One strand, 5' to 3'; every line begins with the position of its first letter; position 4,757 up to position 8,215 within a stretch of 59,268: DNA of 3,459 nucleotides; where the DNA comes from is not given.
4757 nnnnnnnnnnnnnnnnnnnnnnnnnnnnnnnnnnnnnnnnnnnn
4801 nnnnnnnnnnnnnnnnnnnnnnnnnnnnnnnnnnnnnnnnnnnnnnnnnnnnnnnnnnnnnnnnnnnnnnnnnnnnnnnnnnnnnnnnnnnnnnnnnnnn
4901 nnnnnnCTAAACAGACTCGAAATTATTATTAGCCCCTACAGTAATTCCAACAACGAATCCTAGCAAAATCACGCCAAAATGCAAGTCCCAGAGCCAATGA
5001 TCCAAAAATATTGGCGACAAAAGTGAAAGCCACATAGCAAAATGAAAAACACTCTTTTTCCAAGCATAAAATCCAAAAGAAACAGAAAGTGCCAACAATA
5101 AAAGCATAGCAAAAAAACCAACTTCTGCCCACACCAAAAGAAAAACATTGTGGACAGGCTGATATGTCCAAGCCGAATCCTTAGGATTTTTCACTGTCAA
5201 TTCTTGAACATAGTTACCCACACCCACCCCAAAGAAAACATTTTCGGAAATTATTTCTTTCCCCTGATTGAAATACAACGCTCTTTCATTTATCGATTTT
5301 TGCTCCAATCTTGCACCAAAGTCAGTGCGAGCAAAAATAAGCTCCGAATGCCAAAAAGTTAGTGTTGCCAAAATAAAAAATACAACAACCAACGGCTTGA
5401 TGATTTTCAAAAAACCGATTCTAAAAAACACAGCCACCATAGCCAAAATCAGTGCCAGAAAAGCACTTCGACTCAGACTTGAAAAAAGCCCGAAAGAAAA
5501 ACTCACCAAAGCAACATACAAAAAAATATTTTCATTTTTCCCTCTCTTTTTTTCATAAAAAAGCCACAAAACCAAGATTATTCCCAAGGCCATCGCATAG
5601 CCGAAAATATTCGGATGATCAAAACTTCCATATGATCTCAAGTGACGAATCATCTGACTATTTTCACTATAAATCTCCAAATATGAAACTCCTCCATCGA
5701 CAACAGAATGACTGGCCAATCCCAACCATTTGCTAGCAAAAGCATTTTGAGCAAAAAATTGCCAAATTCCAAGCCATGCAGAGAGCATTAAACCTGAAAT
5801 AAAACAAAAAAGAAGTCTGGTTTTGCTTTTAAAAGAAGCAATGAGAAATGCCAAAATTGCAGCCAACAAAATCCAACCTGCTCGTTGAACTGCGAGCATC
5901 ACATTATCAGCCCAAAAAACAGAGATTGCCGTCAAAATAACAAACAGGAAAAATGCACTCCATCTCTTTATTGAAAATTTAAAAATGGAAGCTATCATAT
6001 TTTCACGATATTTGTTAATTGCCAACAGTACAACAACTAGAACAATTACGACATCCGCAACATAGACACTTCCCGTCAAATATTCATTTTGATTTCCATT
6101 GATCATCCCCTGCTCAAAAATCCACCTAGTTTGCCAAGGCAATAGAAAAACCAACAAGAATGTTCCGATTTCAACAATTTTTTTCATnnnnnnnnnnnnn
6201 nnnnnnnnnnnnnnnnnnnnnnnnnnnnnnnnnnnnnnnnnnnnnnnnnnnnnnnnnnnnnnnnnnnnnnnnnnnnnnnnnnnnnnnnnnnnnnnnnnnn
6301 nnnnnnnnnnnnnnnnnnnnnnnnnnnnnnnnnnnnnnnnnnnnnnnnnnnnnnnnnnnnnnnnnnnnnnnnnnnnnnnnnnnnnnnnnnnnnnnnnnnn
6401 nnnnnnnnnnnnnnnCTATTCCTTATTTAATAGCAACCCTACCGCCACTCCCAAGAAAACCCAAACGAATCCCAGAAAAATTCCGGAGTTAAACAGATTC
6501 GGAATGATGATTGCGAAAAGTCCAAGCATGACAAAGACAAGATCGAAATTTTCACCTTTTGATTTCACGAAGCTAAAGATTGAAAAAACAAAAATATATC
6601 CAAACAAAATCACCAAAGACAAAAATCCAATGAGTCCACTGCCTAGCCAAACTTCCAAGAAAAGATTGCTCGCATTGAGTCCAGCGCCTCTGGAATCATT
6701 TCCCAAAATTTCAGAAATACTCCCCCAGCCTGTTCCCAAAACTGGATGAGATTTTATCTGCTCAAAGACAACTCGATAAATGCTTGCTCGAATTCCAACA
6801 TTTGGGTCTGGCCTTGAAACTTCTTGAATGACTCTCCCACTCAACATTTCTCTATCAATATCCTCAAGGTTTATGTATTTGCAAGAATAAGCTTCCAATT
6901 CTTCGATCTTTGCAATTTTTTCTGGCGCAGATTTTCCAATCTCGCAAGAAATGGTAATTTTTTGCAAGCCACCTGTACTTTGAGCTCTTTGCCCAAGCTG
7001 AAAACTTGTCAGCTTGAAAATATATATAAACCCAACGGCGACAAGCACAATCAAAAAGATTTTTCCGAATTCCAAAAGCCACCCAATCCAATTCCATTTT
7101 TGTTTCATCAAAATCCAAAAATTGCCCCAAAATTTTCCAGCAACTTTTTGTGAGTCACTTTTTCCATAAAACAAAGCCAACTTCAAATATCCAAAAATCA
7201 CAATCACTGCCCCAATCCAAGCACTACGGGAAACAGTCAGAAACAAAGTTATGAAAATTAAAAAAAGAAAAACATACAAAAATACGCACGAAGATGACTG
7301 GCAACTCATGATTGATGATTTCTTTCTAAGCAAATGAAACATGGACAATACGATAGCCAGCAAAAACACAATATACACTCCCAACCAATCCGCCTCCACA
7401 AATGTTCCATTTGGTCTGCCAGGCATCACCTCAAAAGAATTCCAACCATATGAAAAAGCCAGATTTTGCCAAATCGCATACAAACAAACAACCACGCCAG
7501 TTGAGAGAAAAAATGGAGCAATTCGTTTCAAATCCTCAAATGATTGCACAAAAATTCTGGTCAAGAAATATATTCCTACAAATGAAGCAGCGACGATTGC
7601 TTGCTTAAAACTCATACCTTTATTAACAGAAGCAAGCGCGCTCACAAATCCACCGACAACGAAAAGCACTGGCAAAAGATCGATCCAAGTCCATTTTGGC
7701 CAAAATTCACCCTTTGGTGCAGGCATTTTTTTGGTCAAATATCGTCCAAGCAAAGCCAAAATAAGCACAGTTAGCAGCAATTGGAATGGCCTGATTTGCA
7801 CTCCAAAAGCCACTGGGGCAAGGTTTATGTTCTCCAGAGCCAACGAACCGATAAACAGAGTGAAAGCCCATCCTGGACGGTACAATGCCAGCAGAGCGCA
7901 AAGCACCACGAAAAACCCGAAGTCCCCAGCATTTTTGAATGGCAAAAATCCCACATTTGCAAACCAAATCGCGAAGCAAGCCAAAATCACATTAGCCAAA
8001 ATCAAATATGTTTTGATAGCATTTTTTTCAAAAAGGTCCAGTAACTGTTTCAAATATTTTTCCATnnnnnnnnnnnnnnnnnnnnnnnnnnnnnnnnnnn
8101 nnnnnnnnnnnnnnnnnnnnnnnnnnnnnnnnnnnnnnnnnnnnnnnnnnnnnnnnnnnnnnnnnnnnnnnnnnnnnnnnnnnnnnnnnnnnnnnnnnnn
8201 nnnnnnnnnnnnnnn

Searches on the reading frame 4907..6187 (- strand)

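Call 66: search_protein_families(library=pfam, proteins=[window:4907-6187:-], max_evalue=0.0001)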
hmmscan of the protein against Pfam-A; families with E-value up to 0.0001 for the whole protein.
window:4907-6187:- (426 aa): 1 family
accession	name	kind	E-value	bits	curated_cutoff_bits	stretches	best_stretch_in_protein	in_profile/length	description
PF04932.20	Wzy_C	-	3.3e-15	56.6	31.7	1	226-365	2-149/149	O-Antigen ligase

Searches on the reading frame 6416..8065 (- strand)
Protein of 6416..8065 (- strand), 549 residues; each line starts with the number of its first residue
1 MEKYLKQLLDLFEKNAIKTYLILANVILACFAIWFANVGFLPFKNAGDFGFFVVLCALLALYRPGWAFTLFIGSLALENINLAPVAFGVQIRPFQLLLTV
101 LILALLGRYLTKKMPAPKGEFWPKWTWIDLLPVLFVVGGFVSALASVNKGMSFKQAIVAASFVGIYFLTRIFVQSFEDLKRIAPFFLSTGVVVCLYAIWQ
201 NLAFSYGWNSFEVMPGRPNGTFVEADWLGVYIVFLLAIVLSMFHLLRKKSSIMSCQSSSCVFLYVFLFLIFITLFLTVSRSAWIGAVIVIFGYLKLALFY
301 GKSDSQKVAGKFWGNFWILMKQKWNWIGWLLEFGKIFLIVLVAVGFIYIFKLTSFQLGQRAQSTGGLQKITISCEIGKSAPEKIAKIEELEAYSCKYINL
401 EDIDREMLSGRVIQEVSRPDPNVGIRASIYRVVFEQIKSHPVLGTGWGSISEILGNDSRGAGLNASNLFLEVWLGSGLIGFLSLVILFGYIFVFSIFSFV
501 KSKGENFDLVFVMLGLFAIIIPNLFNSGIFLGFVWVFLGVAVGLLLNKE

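Call 66: search_protein_families(library=pfam, proteins=[window:6416-8065:-], max_evalue=0.0001)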
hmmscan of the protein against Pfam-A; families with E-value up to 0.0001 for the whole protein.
window:6416-8065:- (549 aa): 1 family
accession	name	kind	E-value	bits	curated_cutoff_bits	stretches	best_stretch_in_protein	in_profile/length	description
PF04932.20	Wzy_C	-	7.3e-11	42.5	31.7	1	266-484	2-148/149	O-Antigen ligase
